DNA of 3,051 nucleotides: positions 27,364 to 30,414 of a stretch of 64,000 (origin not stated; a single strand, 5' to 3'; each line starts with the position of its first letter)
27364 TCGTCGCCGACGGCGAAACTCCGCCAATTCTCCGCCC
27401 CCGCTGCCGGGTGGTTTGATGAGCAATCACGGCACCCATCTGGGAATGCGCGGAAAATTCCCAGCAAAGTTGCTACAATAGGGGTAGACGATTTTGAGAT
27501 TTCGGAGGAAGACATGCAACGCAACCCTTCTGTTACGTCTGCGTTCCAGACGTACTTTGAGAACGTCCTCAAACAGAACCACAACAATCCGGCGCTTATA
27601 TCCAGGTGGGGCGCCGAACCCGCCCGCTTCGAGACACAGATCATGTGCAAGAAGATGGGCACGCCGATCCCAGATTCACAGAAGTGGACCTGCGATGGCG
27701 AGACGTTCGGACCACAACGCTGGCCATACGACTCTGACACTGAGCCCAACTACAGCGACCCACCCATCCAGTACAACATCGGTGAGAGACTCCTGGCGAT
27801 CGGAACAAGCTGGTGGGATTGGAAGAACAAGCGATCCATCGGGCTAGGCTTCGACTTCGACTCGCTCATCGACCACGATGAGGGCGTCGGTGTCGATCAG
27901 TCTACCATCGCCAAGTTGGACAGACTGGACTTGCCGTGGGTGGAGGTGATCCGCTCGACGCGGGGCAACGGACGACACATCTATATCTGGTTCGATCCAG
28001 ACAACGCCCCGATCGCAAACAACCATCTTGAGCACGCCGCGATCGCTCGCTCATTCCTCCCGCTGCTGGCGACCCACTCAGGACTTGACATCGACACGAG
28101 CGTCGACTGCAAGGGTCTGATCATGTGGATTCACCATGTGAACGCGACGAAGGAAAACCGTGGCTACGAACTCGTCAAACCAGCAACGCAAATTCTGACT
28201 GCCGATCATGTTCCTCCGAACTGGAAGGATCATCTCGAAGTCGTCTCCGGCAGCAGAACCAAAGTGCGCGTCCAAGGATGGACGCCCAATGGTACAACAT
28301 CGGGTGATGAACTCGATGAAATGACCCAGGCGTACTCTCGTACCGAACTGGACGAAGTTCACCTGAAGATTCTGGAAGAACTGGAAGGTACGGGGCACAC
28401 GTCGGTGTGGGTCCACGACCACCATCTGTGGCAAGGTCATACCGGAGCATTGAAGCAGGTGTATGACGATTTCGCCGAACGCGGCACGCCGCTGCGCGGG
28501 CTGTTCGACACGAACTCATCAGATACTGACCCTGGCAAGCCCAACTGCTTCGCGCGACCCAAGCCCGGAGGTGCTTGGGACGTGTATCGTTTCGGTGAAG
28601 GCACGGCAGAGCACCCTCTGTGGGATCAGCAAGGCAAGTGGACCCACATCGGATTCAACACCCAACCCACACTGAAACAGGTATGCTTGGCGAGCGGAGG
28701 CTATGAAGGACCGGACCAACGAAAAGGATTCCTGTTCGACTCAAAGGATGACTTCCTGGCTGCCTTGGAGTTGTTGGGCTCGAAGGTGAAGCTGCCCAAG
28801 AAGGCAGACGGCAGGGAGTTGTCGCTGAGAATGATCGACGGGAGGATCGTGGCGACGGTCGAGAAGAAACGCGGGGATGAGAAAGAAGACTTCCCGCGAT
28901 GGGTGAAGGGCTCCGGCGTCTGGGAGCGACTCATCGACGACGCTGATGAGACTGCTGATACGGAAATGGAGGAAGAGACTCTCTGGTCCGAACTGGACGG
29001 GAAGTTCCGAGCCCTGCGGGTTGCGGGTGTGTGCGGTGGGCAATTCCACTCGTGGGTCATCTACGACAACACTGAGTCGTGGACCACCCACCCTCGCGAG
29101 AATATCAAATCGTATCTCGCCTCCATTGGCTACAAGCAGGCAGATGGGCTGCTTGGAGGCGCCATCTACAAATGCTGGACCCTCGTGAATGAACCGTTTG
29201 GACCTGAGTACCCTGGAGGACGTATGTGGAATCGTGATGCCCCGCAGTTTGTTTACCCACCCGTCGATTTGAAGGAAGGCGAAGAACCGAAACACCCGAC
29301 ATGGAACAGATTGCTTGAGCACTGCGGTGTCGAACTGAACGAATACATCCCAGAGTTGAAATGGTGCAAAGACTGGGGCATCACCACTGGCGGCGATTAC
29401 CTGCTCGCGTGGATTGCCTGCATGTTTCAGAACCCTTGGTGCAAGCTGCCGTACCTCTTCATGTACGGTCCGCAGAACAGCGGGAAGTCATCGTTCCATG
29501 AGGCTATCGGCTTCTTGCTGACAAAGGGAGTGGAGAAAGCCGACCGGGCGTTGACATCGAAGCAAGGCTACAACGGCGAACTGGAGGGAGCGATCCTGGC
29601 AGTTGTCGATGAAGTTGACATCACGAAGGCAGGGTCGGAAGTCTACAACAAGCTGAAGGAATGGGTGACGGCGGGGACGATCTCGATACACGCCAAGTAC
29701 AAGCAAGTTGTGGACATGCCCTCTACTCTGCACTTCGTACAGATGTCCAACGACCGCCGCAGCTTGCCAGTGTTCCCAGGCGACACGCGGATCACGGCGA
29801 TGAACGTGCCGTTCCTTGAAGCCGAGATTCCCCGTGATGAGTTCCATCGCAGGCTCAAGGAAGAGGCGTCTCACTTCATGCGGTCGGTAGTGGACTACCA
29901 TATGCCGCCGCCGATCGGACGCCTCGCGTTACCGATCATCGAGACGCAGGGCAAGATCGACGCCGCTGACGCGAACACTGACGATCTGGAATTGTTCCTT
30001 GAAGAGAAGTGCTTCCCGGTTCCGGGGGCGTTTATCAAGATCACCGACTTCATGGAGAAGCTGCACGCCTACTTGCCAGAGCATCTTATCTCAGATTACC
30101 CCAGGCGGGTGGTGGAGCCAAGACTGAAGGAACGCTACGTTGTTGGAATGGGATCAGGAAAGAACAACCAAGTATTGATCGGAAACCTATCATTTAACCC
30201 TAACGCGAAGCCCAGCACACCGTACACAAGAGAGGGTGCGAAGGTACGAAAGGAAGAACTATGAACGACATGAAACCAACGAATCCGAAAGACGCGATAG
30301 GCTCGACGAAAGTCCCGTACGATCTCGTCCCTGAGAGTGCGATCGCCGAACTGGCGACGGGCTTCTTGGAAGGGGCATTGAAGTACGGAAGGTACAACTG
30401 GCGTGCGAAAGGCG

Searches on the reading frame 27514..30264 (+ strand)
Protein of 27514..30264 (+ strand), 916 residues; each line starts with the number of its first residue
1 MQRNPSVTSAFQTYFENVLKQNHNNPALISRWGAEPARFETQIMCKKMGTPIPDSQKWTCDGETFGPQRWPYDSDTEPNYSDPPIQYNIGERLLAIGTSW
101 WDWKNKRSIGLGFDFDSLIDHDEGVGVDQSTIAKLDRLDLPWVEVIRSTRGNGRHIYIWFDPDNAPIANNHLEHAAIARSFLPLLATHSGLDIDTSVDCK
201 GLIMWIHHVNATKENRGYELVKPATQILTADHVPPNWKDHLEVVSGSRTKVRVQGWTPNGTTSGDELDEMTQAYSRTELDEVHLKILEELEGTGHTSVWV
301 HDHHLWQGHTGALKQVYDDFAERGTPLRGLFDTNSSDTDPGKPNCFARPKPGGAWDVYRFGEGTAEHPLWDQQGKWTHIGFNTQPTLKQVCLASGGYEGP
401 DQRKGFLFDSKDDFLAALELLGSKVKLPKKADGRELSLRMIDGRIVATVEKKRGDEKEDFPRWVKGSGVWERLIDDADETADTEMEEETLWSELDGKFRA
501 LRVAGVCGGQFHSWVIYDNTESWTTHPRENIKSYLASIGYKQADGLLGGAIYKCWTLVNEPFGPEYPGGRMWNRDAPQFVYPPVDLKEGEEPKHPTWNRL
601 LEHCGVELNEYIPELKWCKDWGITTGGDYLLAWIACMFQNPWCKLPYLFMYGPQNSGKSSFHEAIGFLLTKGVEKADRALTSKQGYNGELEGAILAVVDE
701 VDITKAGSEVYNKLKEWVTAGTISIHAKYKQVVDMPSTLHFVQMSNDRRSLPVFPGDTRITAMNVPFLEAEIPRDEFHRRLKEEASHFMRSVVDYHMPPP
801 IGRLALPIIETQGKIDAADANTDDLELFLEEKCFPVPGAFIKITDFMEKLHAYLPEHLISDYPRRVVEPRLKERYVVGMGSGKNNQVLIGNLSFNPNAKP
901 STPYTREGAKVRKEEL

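Call 16: search_protein_families(library=pfam, proteins=[window:27514-30264:+], max_evalue=0.001)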
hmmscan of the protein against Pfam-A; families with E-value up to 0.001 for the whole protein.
window:27514-30264:+ (916 aa): 1 family
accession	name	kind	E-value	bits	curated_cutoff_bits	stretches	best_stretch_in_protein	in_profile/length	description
PF19263.5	DUF5906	-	3.6e-15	57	27.6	1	650-757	1-110/114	Family of unknown function (DUF5906)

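Call 17: search_protein_families(library=phrogs, proteins=[window:27514-30264:+], max_evalue=0.001)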
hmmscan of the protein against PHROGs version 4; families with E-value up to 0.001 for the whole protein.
window:27514-30264:+ (916 aa): 4 families
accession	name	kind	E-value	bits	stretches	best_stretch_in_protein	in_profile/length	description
phrog_1156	-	DNA, RNA and nucleotide metabolism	6e-21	75.7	1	628-862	540-787/855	DNA primase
phrog_1829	-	DNA, RNA and nucleotide metabolism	7.2e-09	35.3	1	629-848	488-709/772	DNA primase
phrog_24712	-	unknown function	1.1e-05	24.6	1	628-829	455-655/801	-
phrog_9765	-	DNA, RNA and nucleotide metabolism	0.00019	20.5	1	634-769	614-751/939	DNA primase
